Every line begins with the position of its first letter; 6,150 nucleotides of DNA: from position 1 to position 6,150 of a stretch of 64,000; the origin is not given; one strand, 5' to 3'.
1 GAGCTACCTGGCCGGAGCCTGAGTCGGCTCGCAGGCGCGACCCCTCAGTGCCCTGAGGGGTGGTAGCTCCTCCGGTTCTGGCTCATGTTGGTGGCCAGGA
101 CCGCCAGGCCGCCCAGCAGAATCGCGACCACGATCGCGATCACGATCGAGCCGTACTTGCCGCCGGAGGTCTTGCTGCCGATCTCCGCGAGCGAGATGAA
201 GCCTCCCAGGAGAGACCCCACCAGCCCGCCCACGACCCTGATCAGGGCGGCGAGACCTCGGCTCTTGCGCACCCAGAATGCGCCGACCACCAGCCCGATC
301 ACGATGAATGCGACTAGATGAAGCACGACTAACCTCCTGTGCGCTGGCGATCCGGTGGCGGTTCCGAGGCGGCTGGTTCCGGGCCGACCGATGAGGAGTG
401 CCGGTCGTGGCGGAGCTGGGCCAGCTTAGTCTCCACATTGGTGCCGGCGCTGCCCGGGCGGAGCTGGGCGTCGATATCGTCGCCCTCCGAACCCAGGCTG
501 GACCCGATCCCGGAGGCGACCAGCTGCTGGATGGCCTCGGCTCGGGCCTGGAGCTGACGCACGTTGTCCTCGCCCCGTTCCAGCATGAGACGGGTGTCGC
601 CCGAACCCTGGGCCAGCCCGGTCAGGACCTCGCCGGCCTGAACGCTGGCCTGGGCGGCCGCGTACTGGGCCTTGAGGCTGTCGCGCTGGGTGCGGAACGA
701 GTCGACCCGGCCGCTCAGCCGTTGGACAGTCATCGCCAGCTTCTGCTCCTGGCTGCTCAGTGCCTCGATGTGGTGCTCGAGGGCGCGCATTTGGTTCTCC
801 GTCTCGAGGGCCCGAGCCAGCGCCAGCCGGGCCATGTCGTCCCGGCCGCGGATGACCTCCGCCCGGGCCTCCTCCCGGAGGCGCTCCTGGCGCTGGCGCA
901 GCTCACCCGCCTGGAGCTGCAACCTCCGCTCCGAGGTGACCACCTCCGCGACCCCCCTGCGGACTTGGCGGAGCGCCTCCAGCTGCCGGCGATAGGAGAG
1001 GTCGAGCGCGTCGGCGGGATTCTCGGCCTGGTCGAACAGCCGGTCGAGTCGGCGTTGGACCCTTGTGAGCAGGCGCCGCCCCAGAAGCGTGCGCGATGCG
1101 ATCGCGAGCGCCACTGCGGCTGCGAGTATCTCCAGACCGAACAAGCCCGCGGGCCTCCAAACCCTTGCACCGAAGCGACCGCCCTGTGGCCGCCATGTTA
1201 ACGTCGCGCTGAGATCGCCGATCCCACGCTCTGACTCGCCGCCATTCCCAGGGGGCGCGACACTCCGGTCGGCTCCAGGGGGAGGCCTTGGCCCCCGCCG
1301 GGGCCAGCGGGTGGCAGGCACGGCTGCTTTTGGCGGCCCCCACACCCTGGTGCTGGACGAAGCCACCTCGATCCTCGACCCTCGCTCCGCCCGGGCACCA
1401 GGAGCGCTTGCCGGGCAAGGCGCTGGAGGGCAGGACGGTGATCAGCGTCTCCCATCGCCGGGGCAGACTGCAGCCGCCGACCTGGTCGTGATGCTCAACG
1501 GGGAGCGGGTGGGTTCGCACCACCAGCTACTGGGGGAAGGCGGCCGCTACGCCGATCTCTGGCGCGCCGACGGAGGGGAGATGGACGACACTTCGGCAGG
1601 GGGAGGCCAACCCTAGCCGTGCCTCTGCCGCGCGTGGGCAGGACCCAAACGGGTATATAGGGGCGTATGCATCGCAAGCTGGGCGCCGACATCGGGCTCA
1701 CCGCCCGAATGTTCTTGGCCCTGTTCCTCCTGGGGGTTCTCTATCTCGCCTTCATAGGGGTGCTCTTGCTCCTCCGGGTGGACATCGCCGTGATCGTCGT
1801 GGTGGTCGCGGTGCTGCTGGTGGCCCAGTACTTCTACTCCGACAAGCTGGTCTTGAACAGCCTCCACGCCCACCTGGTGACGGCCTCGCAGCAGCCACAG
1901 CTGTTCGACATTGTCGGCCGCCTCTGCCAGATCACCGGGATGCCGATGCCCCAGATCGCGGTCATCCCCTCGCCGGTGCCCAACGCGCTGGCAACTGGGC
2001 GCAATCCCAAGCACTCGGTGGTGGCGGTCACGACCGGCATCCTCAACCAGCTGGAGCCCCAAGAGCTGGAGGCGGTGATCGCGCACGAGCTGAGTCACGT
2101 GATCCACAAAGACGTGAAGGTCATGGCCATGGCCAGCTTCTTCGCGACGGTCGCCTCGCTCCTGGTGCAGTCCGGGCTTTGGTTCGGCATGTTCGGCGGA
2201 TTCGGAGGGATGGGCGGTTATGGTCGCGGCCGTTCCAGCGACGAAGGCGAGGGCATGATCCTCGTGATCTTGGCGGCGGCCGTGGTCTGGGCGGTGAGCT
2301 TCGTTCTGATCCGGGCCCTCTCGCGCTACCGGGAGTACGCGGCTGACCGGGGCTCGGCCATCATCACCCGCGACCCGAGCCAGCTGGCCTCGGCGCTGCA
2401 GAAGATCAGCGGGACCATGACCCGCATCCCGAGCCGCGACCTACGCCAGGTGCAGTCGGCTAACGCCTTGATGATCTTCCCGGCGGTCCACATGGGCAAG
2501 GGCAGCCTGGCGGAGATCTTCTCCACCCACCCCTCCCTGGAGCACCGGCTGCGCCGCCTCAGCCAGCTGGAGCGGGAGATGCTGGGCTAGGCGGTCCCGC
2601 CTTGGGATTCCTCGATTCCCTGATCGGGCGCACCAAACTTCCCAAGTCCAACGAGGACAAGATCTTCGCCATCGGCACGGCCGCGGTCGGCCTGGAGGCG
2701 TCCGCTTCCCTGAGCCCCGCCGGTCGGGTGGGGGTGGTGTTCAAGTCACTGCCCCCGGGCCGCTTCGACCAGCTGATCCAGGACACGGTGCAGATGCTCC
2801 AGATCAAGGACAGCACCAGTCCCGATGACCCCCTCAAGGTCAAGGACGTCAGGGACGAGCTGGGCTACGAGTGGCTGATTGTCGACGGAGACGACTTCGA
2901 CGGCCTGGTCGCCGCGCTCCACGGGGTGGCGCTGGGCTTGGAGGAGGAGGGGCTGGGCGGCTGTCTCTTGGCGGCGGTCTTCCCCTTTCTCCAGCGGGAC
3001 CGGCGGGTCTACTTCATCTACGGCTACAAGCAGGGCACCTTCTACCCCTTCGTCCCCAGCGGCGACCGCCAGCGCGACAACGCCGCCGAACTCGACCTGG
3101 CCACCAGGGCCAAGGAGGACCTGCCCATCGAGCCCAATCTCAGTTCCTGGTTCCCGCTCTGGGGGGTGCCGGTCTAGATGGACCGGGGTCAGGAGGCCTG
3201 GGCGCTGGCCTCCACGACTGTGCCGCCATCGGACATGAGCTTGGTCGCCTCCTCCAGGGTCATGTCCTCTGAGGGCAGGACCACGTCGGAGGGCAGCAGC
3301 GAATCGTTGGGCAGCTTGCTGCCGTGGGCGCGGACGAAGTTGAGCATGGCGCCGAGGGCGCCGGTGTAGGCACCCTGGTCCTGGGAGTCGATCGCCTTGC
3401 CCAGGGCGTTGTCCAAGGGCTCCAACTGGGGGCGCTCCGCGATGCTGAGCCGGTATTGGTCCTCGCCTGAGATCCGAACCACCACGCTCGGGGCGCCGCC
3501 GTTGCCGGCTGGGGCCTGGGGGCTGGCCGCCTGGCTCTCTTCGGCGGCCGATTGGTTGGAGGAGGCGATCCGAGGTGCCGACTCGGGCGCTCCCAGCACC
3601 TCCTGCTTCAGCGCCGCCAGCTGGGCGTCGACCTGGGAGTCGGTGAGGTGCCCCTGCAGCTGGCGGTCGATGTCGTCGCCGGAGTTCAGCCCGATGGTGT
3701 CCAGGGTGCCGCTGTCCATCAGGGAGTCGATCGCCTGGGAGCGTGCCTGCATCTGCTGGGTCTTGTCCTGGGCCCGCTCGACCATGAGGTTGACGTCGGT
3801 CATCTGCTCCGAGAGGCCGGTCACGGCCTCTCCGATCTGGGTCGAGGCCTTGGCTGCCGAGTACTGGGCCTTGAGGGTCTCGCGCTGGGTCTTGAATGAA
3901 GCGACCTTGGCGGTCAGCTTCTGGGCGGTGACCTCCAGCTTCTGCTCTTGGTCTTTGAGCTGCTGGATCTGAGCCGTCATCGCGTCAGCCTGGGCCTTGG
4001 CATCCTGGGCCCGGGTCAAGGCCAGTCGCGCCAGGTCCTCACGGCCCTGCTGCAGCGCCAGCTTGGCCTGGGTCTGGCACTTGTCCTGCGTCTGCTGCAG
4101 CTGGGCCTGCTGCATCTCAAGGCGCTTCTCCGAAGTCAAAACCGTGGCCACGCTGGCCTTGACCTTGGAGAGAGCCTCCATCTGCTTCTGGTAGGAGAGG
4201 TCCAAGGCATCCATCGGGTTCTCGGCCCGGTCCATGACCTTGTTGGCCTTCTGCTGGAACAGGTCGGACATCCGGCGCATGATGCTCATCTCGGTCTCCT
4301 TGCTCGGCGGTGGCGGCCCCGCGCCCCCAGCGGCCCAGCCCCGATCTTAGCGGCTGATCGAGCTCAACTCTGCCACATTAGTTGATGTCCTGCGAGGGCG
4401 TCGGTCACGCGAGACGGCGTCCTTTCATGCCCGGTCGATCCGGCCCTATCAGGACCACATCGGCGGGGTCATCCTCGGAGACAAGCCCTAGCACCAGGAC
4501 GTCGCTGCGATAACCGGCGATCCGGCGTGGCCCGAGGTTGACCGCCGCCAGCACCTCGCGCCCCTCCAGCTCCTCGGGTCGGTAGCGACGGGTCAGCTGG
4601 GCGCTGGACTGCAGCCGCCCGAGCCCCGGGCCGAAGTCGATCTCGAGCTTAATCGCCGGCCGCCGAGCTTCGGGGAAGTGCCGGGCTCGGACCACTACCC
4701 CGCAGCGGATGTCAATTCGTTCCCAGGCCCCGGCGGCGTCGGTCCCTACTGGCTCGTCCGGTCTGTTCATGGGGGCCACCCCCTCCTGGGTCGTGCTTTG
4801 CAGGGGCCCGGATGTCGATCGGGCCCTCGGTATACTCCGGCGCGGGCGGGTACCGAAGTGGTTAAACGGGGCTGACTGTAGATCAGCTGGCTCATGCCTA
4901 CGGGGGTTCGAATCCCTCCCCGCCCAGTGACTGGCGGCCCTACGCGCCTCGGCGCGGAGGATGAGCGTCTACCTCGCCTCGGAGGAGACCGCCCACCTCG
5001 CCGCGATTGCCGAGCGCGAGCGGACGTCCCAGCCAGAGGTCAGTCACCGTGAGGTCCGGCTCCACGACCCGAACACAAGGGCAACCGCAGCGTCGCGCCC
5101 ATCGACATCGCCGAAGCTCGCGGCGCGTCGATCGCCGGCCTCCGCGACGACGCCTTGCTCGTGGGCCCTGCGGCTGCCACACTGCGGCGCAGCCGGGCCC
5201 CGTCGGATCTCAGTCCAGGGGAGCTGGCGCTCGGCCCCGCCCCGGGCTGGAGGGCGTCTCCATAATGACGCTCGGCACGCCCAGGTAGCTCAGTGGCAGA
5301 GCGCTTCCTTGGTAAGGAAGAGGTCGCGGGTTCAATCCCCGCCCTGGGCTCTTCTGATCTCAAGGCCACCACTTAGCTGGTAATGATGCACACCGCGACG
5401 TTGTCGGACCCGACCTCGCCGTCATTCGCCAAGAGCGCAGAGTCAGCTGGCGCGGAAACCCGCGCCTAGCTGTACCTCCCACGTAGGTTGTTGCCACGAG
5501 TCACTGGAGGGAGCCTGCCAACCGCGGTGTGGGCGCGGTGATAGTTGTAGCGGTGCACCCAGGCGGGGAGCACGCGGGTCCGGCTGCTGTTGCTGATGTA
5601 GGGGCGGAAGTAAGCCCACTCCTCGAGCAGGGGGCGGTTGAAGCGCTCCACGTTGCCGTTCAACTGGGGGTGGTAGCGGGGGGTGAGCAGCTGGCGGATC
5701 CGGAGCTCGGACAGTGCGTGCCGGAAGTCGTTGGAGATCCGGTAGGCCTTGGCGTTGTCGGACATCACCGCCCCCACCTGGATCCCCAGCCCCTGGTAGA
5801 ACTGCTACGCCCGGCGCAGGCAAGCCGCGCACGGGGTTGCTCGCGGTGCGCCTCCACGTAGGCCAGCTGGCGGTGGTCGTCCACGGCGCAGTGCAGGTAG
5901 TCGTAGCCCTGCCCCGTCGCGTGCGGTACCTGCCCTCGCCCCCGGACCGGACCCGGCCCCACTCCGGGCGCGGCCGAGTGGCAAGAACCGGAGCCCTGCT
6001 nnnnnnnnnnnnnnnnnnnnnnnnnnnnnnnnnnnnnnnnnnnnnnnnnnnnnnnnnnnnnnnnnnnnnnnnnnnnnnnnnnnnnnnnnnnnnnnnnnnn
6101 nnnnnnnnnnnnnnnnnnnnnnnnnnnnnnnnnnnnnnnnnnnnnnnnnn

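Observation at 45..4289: Envelope-stress module: YmgE/GlsB – PspA-1 (divergent) HtpX – unknown – PspA-2 (convergent), with two PspA paralogs of different architecture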

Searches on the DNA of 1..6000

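Call 55: search_rna_families(source=window, start=1, end=6000, threshold=evalue, max_evalue=1)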
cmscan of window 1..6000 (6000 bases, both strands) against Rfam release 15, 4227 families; matches with E-value up to 1: 5.
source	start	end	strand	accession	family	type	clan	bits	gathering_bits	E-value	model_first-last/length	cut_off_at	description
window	5279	5350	+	RF00005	tRNA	Gene; tRNA;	CL00001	72.5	29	5.9e-15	1-71/71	no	tRNA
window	4844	4926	+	RF00005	tRNA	Gene; tRNA;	CL00001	59.3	29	2.7e-11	1-71/71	no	tRNA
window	5279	5351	-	RF04354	Plastid-ycf2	Cis-reg;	-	22.2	65.7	0.45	1-75/75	no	Plastid-ycf2 5UTR RNA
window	5130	5218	-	RF03009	malK-III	Cis-reg;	-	21.3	50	0.36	1-94/94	no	malK-III RNA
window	1783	1819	+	RF00223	IRES_Bip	Cis-reg; IRES;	-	15.6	40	0.17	1-263/263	no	bip internal ribosome entry site (IRES)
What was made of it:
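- Tried and rejected: Rfam on 1-6000 found only tRNA-Tyr and tRNA-Thr (call 55).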
